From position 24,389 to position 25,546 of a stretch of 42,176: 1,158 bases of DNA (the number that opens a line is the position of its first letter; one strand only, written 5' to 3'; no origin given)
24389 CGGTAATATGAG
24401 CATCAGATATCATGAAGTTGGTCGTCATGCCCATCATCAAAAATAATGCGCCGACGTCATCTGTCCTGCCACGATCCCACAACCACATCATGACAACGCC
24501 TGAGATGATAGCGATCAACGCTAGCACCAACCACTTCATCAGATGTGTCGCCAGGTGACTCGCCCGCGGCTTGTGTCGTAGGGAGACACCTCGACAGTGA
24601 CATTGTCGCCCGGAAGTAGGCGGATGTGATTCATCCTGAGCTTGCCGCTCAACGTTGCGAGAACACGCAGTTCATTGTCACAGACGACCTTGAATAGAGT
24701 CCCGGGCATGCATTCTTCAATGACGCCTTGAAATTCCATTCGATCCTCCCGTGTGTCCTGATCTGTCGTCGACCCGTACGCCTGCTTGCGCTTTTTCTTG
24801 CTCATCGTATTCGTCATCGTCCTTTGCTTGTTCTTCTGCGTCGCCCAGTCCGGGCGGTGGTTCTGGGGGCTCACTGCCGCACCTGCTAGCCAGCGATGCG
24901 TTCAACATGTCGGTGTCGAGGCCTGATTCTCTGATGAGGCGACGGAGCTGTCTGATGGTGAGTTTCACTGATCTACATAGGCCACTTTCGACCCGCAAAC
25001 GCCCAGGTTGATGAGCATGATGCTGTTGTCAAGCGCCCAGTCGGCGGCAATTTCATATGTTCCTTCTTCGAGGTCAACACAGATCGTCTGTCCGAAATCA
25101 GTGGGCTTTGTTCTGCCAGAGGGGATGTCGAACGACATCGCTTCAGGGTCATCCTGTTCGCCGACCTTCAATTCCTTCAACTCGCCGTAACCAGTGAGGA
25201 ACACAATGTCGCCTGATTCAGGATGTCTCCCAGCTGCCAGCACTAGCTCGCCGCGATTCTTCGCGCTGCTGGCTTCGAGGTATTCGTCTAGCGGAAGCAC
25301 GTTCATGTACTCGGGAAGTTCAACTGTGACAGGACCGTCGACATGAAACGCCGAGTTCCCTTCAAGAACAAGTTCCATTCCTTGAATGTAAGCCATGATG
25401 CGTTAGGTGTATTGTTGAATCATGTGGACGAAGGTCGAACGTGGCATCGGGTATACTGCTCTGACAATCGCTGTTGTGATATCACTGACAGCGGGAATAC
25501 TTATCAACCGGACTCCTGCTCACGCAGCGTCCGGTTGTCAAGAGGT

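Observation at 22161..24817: Phage-borne translation initiation factor IF-1 homolog next to an IF2_N-domain protein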

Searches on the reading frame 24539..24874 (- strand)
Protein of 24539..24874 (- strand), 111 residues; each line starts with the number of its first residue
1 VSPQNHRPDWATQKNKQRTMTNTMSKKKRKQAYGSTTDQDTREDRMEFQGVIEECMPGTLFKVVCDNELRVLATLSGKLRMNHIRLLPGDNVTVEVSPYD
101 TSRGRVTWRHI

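Call 3: search_protein_families(library=pfam, proteins=[window:24539-24874:-], max_evalue=1)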
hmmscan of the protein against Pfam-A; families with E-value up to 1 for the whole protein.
window:24539-24874:- (111 aa): 2 families
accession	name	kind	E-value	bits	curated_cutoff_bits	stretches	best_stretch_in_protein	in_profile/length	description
PF01176.25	eIF-1a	-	5.7e-20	71.2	30.2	1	47-109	2-64/64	Translation initiation factor 1A / IF-1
PF16745.11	RsgA_N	-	0.039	14.2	27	1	73-96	23-46/54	RsgA N-terminal domain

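Call 4: search_protein_families(library=ncbifam, proteins=[window:24539-24874:-], max_evalue=1)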
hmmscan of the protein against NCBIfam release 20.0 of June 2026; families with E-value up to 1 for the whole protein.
window:24539-24874:- (111 aa): 5 families
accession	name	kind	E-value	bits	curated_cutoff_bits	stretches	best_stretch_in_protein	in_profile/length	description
TIGR00008.1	infA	equivalog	3.2e-26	91.1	61.15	1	42-110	1-69/69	translation initiation factor IF-1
TIGR00523.1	eIF-1A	equivalog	0.00066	19.7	102.9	1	43-110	16-82/98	translation initiation factor eIF-1A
NF003084.0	PRK04012.1-3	subfamily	0.0031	17.3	91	1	39-110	15-86/104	translation initiation factor IF-1A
NF003082.0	PRK04012.1-1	equivalog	0.012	15.2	108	1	26-109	3-83/110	translation initiation factor aIF-1A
NF003086.0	PRK04012.2-2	equivalog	0.035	13.9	202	1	25-109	4-88/116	translation initiation factor IF-1A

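Call 6: search_dna_similar(query=window:24539-24874:-, collection=phages, mode=protein, max_rows=40)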
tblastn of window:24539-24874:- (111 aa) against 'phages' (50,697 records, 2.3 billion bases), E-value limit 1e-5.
Records with a match: 35; places in all: 35; records where one place covers at least 80% of the query: 7.
Best place of each record, by identity: 60-80% 1; <60% 34.
By first word of the organism name: Prevotella 15; Bacteroides 6; Bacteriophage 4; Listeria 4; Acinetobacter 2; Enterococcus 1; Staphylococcus 1; uncultured 1; Sinorhizobium 1.
By host as written in the record: Prevotella sp. 15; - 7; Listeria monocytogenes 4; Enterococcus faecalis 1; Bacteroides thetaiotaomicron VPI-5485 1; Bacteroides thetaiotaomicron VPI-5490 1; Bacteroides thetaiotaomicron VPI-5487 1; Bacteroides thetaiotaomicron VPI-5488 1; and 4 more.
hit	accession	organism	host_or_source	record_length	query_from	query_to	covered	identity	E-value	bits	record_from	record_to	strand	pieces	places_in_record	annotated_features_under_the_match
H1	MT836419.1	Bacteriophage sp.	human fecal samples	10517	14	109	86%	44.0%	2e-19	87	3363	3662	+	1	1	record has no annotation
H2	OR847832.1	Listeria phage LM 4-11-1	Listeria monocytogenes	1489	41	109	62%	55.1%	4e-21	92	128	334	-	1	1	record has no annotation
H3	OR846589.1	Enterococcus phage Efs 1-1-1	Enterococcus faecalis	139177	41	109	62%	55.1%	4e-20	89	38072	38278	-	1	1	record has no annotation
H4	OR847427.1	Listeria phage LM 4-11-1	Listeria monocytogenes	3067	41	109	62%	55.1%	4e-20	89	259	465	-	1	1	record has no annotation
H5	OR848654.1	Listeria phage LM 4-14-1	Listeria monocytogenes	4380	41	109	62%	55.1%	4e-20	89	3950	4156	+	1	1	record has no annotation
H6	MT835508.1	Bacteriophage sp.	human fecal samples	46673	41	109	62%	53.6%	2e-20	90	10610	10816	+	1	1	record has no annotation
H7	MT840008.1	Bacteriophage sp.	human fecal samples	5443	41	109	62%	53.6%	3e-19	87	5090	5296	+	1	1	record has no annotation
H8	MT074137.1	Bacteroides phage DAC16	Bacteroides thetaiotaomicron VPI-5485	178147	20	109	81%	39.6%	2e-11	65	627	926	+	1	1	hypothetical protein (x2)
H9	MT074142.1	Bacteroides phage DAC23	Bacteroides thetaiotaomicron VPI-5490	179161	20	109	81%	39.6%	2e-11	65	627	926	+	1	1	hypothetical protein (x2)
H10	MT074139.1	Bacteroides phage DAC19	Bacteroides thetaiotaomicron VPI-5487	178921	20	109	81%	39.6%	8e-11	63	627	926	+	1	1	hypothetical protein (x2)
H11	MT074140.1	Bacteroides phage DAC20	Bacteroides thetaiotaomicron VPI-5488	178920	20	109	81%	39.6%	8e-11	63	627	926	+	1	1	hypothetical protein (x2)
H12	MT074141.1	Bacteroides phage DAC22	Bacteroides thetaiotaomicron VPI-5489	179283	20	109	81%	39.6%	8e-11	63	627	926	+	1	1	hypothetical protein (x2)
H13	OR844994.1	Staphylococcus phage SA 1306 Kay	Staphylococcus aureus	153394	41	110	63%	50.0%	4e-19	86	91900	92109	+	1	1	record has no annotation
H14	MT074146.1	Bacteroides phage SJC03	Bacteroides thetaiotaomicron VPI-5494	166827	20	109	81%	38.6%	1e-10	62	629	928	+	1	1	hypothetical protein (x2)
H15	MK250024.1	Prevotella phage Lak-B5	Prevotella sp.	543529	42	110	62%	49.3%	5e-17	80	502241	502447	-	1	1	record has no annotation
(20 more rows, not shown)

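Call 10: find_encoding_contigs(protein=window:24539-24817:-, flank=10000, max_places=6)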
Protein window:24539-24817:- (92 aa): no gene with exactly this product is on record in the collection.

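Call 11: find_homologous_proteins(query=window:24539-24817:-, max_evalue=0.001)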
Query window:24539-24817:- (92 aa): 153 proteins with E <= 0.001 among 153 candidates; the best 120 are listed.
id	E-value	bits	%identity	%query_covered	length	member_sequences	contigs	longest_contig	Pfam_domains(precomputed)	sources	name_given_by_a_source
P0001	3.5e-55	201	100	100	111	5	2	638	PF01176.26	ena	-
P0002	3.3e-40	153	80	97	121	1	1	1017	PF01176.26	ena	-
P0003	6.9e-34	133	72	93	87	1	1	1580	PF01176.26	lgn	-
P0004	6.5e-32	127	71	96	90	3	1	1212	PF01176.26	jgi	-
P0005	4.3e-31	124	67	98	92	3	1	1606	PF01176.26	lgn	-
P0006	4.9e-31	124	70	93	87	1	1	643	PF01176.26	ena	-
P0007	7.3e-31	124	71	93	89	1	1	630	PF01176.26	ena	-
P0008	1.4e-30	123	63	95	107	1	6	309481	PF01176.26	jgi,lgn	jgi:translation initiation factor IF-1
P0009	2.2e-30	122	64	96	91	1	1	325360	PF01176.26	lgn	-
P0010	2.2e-30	122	65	92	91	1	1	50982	PF01176.26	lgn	-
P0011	3.7e-30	121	67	95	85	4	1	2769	PF01176.26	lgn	-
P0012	4.5e-30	121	63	93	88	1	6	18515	PF01176.26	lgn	-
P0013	7.7e-30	120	66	95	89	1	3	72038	PF01176.26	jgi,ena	jgi:translation initiation factor IF-1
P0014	1.4e-29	119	69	93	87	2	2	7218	PF01176.26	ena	-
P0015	2.4e-29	119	66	95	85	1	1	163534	PF01176.26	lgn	-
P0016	3.0e-29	118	63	93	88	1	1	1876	PF01176.26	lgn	-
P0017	5.0e-29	118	67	93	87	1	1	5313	PF01176.26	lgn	-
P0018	6.2e-29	117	63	93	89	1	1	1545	PF01176.26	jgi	jgi:translation initiation factor IF-1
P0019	1.9e-28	116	64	92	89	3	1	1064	PF16745.12,PF01176.26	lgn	-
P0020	2.2e-28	116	63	93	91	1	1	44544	PF01176.26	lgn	-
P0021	2.8e-28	115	64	95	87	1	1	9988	PF01176.26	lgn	-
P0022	3.9e-28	115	65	92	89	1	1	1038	PF01176.26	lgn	-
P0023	4.5e-28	115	64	91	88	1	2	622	PF01176.26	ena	-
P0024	5.4e-28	114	61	95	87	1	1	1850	PF01176.26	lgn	-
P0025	5.7e-28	114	65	87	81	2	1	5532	PF01176.26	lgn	-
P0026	6.6e-28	114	60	98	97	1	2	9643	PF01176.26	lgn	-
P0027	6.6e-28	114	65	92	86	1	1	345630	PF01176.26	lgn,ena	-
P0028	7.9e-28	114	61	98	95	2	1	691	PF01176.26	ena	-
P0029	8.5e-28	114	68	77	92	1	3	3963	PF01176.26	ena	-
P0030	1.0e-27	113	59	92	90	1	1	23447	PF01176.26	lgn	-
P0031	2.1e-27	112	64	92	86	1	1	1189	PF01176.26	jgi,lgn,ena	-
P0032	2.3e-27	112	66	91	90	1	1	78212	PF01176.26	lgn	-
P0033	2.7e-27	112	61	95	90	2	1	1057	PF01176.26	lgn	-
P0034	3.3e-27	112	63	93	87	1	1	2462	PF01176.26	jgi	jgi:translation initiation factor IF-1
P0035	3.5e-27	112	61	95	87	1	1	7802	PF01176.26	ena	-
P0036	3.5e-27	112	60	92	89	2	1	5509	PF16745.12,PF01176.26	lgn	-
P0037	3.7e-27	112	65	93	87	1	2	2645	PF01176.26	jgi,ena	jgi:translation initiation factor IF-1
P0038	3.8e-27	112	59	93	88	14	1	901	PF01176.26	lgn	-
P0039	4.0e-27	112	70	77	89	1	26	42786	PF01176.26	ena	-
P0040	4.1e-27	112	62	95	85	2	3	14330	PF01176.26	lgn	-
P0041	5.0e-27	111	67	93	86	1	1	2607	PF16745.12,PF01176.26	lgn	-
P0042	5.2e-27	111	61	98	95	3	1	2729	PF01176.26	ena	-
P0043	5.5e-27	111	64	90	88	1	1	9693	PF01176.26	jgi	jgi:translation initiation factor IF-1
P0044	5.6e-27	111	64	93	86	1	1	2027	PF01176.26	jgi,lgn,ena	-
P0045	5.9e-27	111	60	98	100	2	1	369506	PF01176.26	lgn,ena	-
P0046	5.9e-27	111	62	93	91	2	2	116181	PF01176.26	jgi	-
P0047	7.0e-27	111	61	93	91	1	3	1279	PF01176.26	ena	-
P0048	7.9e-27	111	64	93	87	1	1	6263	PF01176.26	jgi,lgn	jgi:translation initiation factor IF-1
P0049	8.5e-27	111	63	95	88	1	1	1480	PF01176.26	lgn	-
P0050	9.3e-27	110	62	92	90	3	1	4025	PF01176.26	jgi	jgi:translation initiation factor IF-1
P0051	1.4e-26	110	66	92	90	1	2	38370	PF01176.26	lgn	-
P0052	1.4e-26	110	57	95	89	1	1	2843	PF01176.26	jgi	jgi:translation initiation factor IF-1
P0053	1.8e-26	110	60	92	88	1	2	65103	PF01176.26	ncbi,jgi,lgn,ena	jgi:translation initiation factor IF-1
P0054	1.8e-26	109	62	93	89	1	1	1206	PF01176.26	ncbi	-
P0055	1.9e-26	109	61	93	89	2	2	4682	PF01176.26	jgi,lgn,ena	-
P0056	1.9e-26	109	72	78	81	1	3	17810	PF01176.26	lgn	-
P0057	2.2e-26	109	64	93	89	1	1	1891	PF01176.26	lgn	-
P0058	3.0e-26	109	59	92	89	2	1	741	PF01176.26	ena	-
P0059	3.0e-26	109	59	92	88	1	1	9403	PF01176.26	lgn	-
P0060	3.1e-26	109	60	92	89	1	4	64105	PF01176.26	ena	-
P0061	3.3e-26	109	58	93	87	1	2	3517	PF01176.26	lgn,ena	-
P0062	3.4e-26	109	56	92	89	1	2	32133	PF01176.26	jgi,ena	-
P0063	3.9e-26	108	70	77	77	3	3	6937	PF01176.26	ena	-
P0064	4.9e-26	108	66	87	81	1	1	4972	PF01176.26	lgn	-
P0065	5.2e-26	108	62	89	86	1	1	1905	PF01176.26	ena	-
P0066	5.4e-26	108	62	92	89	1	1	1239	PF01176.26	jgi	jgi:translation initiation factor IF-1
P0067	9.8e-26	107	60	95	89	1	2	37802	PF01176.26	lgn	-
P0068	1.5e-25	107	58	90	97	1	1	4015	PF01176.26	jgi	jgi:translation initiation factor IF-1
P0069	2.3e-25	106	61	95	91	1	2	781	PF01176.26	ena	-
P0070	2.4e-25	106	73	77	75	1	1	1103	PF01176.26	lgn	-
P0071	3.8e-25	105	59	93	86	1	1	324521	PF01176.26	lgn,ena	-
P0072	4.4e-25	105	56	92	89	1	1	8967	PF01176.26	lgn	-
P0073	4.6e-25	105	65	82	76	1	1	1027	PF01176.26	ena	-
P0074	5.0e-25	105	59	95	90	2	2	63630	PF01176.26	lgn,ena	-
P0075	5.6e-25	105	67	76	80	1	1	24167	PF16745.12,PF01176.26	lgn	-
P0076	6.1e-25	105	56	90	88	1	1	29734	PF01176.26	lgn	-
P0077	6.6e-25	104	63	93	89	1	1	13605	PF16745.12,PF01176.26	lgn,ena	-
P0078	6.9e-25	104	59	90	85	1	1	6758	PF01176.26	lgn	-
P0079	7.2e-25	104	57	95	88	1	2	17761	PF01176.26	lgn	-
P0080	8.2e-25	104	74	74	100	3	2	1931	PF01176.26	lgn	-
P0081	1.1e-24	104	57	97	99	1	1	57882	PF01176.26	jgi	jgi:translation initiation factor IF-1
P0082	1.1e-24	104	67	82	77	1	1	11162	PF01176.26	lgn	-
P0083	1.7e-24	103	64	76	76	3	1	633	PF01176.26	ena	-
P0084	1.9e-24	103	64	87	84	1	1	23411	PF01176.26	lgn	-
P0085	2.0e-24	103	61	93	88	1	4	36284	PF01176.26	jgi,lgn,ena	-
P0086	2.2e-24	103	58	96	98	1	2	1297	PF01176.26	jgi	jgi:translation initiation factor IF-1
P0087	2.2e-24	103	60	93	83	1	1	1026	PF01176.26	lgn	-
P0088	2.5e-24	103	59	93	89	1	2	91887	PF01176.26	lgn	-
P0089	2.5e-24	103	61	83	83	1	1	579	PF01176.26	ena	-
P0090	2.8e-24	102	58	93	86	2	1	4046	PF01176.26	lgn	-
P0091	2.8e-24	102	60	90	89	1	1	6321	PF01176.26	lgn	-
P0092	2.9e-24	102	60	95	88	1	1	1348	PF01176.26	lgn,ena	-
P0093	2.9e-24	102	58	93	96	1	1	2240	PF01176.26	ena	-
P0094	3.3e-24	102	56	89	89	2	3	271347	PF01176.26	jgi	jgi:translation initiation factor IF-1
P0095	3.4e-24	102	56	93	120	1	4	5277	PF01176.26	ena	-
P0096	3.5e-24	102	59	98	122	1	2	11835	PF01176.26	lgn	-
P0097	3.5e-24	102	56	93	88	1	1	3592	PF01176.26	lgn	-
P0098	3.6e-24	102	65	77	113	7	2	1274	PF01176.26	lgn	-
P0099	4.0e-24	102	57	93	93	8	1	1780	PF01176.26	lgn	-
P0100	5.0e-24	102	55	90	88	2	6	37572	PF01176.26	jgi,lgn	-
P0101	5.9e-24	101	63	93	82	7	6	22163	PF01176.26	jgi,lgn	-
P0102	8.8e-24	101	57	98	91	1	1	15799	PF01176.26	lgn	-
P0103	1.4e-23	100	62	88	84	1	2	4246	PF01176.26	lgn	-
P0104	1.6e-23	100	60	93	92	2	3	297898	PF01176.26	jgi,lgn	-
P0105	1.7e-23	100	58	91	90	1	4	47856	PF01176.26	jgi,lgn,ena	-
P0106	1.9e-23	100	53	90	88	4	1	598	PF01176.26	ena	-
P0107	2.2e-23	100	64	76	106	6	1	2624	PF01176.26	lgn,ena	-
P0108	3.1e-23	99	56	92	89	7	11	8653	PF01176.26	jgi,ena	jgi:translation initiation factor IF-1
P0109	3.4e-23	99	69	76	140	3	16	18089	PF01176.26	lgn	-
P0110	5.4e-23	98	65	77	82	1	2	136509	PF01176.26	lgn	-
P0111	8.6e-23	98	56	93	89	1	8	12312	PF01176.26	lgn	-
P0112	1.2e-22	97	56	93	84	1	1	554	PF01176.26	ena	-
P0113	1.7e-22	97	65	74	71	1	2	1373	PF16745.12,PF01176.26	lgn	-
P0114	1.7e-22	97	58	93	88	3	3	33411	PF01176.26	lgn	-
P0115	2.2e-22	96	61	82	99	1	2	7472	PF01176.26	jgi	jgi:translation initiation factor IF-1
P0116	2.4e-22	96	55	95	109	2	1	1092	PF01176.26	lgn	-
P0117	2.8e-22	96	60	79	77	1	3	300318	PF01176.26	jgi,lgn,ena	jgi:translation initiation factor IF-1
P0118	3.2e-22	96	52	98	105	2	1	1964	PF01176.26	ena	-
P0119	3.2e-22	96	61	82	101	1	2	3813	PF01176.26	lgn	-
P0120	3.5e-22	96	61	77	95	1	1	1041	PF16745.12,PF01176.26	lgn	-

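Call 12: find_encoding_contigs(protein=P0008, flank=10000, max_places=3)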
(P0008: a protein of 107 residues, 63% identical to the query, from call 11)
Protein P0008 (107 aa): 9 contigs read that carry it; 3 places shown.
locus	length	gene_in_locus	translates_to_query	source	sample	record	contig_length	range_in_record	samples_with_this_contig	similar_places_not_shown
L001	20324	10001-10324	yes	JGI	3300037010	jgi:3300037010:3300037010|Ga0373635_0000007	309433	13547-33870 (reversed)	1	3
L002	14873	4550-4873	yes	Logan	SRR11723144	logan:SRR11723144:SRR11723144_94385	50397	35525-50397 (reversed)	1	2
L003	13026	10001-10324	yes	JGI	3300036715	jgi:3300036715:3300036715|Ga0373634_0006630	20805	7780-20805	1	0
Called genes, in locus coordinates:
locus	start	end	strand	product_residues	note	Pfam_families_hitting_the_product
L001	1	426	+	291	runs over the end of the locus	PF00293:NUDIX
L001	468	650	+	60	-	-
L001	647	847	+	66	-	-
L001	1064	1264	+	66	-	-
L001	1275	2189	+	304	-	PF03747:ADP_ribosyl_GH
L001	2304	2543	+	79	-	-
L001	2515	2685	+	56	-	-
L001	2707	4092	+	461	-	PF13191:AAA_16 (faint), PF00004:AAA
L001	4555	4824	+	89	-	-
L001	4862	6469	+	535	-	PF00118:Cpn60_TCP1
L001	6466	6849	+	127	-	-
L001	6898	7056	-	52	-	-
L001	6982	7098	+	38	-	-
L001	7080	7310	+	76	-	-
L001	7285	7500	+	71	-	-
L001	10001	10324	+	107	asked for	PF01176:eIF-1a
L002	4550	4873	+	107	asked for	PF01176:eIF-1a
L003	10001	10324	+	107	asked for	PF01176:eIF-1a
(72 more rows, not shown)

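Call 13: find_encoding_contigs(protein=P0009, flank=10000, max_places=2)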
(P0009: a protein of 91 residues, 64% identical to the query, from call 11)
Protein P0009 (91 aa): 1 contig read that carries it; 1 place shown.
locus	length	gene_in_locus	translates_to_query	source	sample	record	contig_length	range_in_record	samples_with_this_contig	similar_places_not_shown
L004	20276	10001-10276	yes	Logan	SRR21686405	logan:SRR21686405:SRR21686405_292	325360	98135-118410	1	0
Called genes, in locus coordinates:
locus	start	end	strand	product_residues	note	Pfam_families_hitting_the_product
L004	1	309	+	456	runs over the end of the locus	PF13191:AAA_16 (faint), PF00004:AAA, PF13401:AAA_22 (faint)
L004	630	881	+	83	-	-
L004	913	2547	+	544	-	PF00118:Cpn60_TCP1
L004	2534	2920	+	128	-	-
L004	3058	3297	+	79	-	-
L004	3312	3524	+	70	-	-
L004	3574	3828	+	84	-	-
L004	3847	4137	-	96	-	-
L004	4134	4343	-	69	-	-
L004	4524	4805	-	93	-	-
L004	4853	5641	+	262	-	-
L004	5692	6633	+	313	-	-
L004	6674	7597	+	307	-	-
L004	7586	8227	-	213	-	-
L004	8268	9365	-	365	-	PF01266:DAO, PF12831:FAD_oxidored (weak), PF13450:NAD_binding_8, PF01593:Amino_oxidase, PF03275:GLF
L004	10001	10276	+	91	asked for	PF01176:eIF-1a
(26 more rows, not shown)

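Call 26: get_annotated_region(hit=H8, flank=3000)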
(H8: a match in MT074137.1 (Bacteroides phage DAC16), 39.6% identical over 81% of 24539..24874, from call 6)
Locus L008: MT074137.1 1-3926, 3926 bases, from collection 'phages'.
description: Bacteroides phage DAC16, complete genome.
organism: Bacteroides phage DAC16 (NCBI taxid 2710496)
taxonomy: Viruses; Duplodnaviria; Heunggongvirae; Uroviricota; Caudoviricetes
host: Bacteroides thetaiotaomicron VPI-5485; source: primary sewage effluent collected as it entered a drainage canal; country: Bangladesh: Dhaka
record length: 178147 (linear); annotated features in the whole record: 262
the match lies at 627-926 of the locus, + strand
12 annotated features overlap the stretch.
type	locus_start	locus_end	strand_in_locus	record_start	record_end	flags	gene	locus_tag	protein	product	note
CDS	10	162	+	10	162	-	-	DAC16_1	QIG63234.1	hypothetical protein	-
CDS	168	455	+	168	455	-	-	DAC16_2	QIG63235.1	hypothetical protein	-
CDS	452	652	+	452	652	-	-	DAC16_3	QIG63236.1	hypothetical protein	-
CDS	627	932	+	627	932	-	-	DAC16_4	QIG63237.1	hypothetical protein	-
CDS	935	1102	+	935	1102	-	-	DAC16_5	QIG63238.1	hypothetical protein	-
CDS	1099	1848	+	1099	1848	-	-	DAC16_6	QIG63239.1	hypothetical protein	-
CDS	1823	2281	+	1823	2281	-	-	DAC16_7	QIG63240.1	hypothetical protein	-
CDS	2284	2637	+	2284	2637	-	-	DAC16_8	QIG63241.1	hypothetical protein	-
CDS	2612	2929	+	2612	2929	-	-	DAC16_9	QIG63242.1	hypothetical protein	-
CDS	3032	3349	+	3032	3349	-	-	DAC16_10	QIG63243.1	hypothetical protein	-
CDS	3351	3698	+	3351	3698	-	-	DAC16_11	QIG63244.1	hypothetical protein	-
CDS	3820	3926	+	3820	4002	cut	-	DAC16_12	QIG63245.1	hypothetical protein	-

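Call 27: get_annotated_region(hit=H1, flank=4000)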
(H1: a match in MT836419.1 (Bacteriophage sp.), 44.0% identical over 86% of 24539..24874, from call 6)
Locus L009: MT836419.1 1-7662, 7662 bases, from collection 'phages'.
description: UNVERIFIED: Bacteriophage sp. clone scaffold_2149 genomic sequence.
organism: Bacteriophage sp. (NCBI taxid 38018)
taxonomy: Viruses
host: -; source: human fecal samples; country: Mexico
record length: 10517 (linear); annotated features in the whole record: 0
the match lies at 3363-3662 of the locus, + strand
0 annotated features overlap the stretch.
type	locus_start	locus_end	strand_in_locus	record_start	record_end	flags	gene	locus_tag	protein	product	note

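Call 71: list_cluster_members(proteins=[P0053, P0054, P0001, P0121])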
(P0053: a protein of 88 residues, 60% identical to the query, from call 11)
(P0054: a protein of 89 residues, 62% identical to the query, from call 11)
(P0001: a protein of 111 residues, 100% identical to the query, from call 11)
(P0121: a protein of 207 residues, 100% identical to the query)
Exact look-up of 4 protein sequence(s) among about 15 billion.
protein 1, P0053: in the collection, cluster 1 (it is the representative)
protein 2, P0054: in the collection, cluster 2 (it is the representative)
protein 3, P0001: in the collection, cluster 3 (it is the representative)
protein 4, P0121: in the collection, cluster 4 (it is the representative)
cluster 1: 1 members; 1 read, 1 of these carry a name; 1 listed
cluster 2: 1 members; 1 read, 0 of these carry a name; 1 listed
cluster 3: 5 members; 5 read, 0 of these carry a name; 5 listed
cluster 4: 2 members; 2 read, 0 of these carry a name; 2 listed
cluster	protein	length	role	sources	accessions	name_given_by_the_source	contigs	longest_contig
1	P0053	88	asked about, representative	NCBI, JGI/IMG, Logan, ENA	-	translation initiation factor IF-1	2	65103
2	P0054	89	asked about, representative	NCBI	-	-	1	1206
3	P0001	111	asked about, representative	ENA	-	-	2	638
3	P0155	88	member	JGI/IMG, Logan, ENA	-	-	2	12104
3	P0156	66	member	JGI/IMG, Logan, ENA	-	-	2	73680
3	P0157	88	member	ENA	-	-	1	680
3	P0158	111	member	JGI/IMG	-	-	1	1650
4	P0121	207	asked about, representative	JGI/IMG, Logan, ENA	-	-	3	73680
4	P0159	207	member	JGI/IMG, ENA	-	-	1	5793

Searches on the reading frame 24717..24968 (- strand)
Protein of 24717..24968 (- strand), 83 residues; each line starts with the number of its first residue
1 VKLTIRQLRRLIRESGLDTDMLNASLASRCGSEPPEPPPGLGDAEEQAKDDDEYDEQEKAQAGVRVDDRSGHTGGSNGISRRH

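Call 78: search_protein_families(library=phrogs, proteins=[window:24717-24968:-], max_evalue=0.01)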
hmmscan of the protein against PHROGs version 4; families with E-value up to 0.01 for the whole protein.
window:24717-24968:- (83 aa): 0 families

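Call 87: search_protein_families(library=pfam, proteins=[window:24717-24968:-], max_evalue=0.01)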
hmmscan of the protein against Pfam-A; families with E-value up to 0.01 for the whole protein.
window:24717-24968:- (83 aa): 0 families

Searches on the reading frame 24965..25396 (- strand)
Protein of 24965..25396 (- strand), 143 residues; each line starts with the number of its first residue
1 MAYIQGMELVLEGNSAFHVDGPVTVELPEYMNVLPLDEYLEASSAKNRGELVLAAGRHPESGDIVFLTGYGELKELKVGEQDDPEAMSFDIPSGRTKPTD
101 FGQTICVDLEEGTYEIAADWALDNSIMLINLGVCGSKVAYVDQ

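Call 3: search_protein_families(library=pfam, proteins=[window:24965-25396:-], max_evalue=1)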
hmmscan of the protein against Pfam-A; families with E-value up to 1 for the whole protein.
window:24965-25396:- (143 aa): 0 families

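Call 78: search_protein_families(library=phrogs, proteins=[window:24965-25396:-], max_evalue=0.01)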
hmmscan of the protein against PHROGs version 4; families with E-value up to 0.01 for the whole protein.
window:24965-25396:- (143 aa): 0 families
